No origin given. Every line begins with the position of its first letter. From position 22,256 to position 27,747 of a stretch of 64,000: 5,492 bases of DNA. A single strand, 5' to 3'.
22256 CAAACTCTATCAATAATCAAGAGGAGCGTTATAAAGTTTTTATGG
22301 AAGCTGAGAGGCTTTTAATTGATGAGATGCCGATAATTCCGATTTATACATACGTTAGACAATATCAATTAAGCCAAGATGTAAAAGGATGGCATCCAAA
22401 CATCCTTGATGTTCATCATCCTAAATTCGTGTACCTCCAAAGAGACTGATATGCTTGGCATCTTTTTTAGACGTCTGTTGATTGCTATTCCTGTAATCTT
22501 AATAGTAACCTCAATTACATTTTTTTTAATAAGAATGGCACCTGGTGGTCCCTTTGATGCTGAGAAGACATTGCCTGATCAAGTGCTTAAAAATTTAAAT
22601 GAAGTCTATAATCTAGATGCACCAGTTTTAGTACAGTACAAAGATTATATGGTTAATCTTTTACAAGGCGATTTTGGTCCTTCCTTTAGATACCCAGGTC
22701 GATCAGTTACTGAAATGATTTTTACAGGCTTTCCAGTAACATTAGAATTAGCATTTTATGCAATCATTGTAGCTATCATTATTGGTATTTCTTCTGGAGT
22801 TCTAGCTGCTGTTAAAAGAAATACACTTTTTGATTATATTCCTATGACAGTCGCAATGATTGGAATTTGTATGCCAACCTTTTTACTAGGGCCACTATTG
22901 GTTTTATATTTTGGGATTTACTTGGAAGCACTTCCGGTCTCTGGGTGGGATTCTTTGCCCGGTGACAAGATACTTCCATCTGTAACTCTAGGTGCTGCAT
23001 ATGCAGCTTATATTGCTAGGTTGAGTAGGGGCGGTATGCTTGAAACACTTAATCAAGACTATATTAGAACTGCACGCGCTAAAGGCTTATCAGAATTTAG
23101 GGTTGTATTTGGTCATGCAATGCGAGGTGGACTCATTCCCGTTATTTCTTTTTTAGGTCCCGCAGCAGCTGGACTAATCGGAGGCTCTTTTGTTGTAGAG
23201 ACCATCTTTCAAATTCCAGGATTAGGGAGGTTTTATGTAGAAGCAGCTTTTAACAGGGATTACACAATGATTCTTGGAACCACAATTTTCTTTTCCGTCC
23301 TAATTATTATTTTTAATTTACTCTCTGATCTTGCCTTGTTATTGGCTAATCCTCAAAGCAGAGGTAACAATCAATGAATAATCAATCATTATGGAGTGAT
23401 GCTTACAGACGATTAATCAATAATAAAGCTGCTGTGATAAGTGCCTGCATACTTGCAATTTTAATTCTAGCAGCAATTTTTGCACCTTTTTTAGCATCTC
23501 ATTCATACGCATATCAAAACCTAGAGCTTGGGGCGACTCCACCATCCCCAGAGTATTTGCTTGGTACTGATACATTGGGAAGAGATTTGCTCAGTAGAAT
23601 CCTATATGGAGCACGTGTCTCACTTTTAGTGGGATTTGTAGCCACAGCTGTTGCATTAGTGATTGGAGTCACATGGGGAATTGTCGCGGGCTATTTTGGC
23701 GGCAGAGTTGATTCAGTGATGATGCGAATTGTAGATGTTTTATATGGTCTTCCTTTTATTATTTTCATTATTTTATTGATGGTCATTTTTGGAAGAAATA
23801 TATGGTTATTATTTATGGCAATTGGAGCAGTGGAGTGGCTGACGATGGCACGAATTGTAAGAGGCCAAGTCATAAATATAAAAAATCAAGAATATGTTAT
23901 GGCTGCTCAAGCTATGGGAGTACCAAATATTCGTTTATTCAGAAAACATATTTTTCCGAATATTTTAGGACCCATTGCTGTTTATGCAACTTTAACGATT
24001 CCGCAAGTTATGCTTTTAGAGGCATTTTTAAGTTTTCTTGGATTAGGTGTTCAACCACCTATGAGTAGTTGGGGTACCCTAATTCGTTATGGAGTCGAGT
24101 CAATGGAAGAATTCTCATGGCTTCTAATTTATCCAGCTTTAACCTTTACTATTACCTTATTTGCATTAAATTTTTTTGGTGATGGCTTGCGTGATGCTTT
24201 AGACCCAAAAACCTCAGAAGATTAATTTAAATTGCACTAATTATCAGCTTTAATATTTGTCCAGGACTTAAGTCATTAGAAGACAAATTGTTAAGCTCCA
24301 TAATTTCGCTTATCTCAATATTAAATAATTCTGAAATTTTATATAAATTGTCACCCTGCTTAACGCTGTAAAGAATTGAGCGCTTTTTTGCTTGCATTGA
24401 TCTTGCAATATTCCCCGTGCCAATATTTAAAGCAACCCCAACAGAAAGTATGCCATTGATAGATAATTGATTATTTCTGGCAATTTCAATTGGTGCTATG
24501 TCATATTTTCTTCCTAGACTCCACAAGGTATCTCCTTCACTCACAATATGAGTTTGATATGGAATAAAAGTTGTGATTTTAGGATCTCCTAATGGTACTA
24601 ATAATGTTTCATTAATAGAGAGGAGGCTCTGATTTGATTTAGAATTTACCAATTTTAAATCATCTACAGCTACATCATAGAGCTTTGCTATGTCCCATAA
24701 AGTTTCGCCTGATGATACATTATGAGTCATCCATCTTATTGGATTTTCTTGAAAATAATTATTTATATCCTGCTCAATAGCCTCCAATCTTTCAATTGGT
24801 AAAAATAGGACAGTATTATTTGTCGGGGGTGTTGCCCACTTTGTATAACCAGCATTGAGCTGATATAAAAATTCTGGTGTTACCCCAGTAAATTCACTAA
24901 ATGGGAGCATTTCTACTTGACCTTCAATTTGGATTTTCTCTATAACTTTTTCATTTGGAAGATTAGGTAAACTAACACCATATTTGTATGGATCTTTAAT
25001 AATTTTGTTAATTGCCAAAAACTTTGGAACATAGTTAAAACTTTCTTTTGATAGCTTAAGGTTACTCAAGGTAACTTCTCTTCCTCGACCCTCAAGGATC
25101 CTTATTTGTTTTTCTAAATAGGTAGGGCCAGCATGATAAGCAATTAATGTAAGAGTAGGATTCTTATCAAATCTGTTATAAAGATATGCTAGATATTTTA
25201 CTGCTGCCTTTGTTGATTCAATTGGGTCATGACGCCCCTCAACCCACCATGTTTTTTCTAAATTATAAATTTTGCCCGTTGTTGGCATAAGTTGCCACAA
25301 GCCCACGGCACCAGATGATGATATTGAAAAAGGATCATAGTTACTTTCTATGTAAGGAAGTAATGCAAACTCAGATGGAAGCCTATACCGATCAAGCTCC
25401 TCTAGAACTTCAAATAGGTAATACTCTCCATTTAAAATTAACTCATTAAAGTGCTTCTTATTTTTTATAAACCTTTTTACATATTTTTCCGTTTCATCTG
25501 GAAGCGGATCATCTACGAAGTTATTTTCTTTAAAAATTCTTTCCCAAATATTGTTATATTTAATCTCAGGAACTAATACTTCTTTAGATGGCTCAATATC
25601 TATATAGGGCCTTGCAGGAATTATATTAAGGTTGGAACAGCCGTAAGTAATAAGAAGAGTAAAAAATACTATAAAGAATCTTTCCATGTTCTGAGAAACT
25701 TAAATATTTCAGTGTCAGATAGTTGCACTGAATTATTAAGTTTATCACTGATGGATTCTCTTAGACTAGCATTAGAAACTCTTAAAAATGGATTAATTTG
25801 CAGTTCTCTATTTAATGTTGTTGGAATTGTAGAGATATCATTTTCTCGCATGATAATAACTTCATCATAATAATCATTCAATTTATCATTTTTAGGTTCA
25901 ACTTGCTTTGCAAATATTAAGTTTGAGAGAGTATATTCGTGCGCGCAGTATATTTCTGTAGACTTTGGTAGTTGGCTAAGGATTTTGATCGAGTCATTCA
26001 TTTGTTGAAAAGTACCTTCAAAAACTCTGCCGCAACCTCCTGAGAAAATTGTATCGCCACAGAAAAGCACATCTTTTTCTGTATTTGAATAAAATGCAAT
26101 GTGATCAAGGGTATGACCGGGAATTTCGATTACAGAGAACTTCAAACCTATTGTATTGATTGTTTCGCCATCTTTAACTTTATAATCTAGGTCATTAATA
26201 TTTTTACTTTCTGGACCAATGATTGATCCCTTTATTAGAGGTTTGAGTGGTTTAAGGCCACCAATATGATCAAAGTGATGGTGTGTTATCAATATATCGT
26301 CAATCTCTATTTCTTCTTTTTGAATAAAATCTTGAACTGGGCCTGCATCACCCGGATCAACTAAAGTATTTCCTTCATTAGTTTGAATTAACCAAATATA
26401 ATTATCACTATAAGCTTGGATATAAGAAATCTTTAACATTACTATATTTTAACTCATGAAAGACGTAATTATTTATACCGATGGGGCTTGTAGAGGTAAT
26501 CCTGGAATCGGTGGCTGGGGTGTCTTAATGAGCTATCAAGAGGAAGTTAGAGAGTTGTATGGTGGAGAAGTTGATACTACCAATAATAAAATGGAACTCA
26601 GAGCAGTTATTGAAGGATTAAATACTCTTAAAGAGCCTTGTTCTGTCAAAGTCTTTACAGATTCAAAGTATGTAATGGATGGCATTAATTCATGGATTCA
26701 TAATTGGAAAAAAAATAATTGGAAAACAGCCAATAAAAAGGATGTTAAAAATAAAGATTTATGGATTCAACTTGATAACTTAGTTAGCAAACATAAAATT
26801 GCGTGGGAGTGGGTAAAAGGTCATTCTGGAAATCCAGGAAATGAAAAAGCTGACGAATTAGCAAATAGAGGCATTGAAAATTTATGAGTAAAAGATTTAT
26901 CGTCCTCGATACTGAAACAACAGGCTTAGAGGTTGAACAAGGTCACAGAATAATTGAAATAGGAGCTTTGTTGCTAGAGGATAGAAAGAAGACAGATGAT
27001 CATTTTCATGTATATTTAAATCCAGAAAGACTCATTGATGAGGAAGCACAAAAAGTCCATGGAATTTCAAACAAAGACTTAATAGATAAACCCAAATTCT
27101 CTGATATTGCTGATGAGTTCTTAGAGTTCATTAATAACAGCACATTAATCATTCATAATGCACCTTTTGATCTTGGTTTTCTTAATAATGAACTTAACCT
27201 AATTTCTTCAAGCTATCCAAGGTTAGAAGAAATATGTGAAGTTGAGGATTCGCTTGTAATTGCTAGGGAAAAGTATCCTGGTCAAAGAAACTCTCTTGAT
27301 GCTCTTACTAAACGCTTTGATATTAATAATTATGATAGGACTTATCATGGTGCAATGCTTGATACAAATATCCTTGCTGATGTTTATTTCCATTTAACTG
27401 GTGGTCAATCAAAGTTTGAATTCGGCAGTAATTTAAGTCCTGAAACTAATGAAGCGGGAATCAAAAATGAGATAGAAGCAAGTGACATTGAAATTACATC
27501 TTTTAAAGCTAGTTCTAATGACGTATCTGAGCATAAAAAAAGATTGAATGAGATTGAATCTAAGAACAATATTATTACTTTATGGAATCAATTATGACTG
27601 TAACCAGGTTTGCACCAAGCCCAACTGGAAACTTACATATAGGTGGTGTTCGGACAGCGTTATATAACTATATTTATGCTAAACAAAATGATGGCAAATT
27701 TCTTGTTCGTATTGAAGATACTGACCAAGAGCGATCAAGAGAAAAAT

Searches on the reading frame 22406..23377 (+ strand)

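Call 63: search_protein_families(library=pfam, proteins=[window:22406-23377:+], max_evalue=0.0001)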
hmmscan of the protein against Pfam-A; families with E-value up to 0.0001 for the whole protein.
window:22406-23377:+ (323 aa): 2 families
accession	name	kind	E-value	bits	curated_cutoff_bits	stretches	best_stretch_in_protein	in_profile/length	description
PF00528.27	BPD_transp_1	-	5.9e-36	124.4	26.4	1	127-316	1-180/184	Binding-protein-dependent transport system inner membrane component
PF19300.4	BPD_transp_1_N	-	3.4e-08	34.1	23.8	1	16-89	1-76/114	Binding-prot-dependent transport system membrane comp, N-term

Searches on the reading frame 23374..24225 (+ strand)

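Call 63: search_protein_families(library=pfam, proteins=[window:23374-24225:+], max_evalue=0.0001)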
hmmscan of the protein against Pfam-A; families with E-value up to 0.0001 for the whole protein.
window:23374-24225:+ (283 aa): 2 families
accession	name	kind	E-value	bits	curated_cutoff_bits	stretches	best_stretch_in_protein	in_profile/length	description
PF00528.27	BPD_transp_1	-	3.1e-34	118.7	26.4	1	98-281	1-183/184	Binding-protein-dependent transport system inner membrane component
PF12911.12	OppC_N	-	4.1e-16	59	23.9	1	5-51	1-47/53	N-terminal TM domain of oligopeptide transport permease C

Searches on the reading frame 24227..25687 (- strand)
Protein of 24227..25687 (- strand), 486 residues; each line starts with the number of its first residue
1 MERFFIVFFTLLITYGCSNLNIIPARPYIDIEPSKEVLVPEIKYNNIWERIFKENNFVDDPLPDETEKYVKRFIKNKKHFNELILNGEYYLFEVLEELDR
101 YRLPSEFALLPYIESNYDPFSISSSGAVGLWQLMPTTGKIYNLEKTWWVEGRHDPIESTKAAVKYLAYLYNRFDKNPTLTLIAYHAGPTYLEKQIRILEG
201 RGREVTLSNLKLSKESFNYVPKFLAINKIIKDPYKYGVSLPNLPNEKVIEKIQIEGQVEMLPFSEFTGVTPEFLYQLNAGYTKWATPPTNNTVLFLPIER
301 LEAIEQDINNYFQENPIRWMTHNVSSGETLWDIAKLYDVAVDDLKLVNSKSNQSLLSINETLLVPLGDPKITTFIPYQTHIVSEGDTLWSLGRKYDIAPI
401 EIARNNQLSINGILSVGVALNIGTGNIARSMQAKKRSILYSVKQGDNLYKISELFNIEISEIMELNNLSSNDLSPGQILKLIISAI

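Call 18: search_protein_families(library=pfam, proteins=[window:24227-25687:-])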
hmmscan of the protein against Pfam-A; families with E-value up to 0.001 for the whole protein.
window:24227-25687:- (486 aa): 4 families
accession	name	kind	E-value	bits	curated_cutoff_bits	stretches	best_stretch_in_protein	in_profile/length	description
PF01476.26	LysM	-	1.6e-31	108.4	20.9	3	440-481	1-42/43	LysM domain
PF01464.25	SLT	-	1.4e-22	79.9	21.3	1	103-196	13-106/117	Transglycosylase SLT domain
PF23473.1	LysM3_LYK4_5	-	4.2e-10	40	29.3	1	440-472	5-37/48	LYK4/5 LysM3 domain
PF23446.1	LysM1_NFP_LYK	-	7.3e-06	27.2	36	0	446-479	16-51/60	NFP/LYK LysM1 domain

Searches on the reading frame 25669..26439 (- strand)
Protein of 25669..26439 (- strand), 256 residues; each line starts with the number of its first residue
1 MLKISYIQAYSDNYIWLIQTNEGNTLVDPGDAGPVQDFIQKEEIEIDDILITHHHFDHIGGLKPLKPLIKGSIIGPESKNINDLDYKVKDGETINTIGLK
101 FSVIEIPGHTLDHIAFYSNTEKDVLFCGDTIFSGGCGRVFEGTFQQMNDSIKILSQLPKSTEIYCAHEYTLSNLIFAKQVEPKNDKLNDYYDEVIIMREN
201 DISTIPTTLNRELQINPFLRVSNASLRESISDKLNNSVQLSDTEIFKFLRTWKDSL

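Call 18: search_protein_families(library=pfam, proteins=[window:25669-26439:-])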
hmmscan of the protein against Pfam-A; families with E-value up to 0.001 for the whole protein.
window:25669-26439:- (256 aa): 4 families
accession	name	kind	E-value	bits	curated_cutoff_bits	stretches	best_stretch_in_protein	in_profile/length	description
PF16123.11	HAGH_C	-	9.6e-24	84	25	1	168-255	1-82/83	Hydroxyacylglutathione hydrolase C-terminus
PF00753.33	Lactamase_B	-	1.3e-23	84.4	22.7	2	14-70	7-68/196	Metallo-beta-lactamase superfamily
PF12706.13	Lactamase_B_2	-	0.00018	21.6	27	1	44-68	29-53/200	Beta-lactamase superfamily domain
PF13483.12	Lactamase_B_3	-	0.00019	21.9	24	1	16-67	10-57/160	Beta-lactamase superfamily domain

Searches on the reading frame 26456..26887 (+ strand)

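Call 18: search_protein_families(library=pfam, proteins=[window:26456-26887:+])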
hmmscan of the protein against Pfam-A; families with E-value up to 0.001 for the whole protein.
window:26456-26887:+ (143 aa): 1 family
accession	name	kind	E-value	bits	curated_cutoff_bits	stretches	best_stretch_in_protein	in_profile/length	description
PF00075.30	RNase_H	-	7.3e-53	179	25.8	1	2-140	2-140/141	RNase H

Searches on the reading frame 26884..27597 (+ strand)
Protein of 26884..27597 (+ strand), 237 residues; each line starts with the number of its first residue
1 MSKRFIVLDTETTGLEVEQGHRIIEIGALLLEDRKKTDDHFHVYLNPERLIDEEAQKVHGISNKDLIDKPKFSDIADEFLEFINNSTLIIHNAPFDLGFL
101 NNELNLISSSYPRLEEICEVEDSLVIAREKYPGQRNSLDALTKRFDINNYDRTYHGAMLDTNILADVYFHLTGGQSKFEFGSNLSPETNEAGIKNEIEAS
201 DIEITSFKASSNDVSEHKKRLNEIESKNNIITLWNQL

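Call 18: search_protein_families(library=pfam, proteins=[window:26884-27597:+])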
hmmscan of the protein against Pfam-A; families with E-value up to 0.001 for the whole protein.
window:26884-27597:+ (237 aa): 1 family
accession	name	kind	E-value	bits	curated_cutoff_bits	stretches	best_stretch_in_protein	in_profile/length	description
PF00929.31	RNase_T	-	1.5e-36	126.9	24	1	6-168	1-164/164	Exonuclease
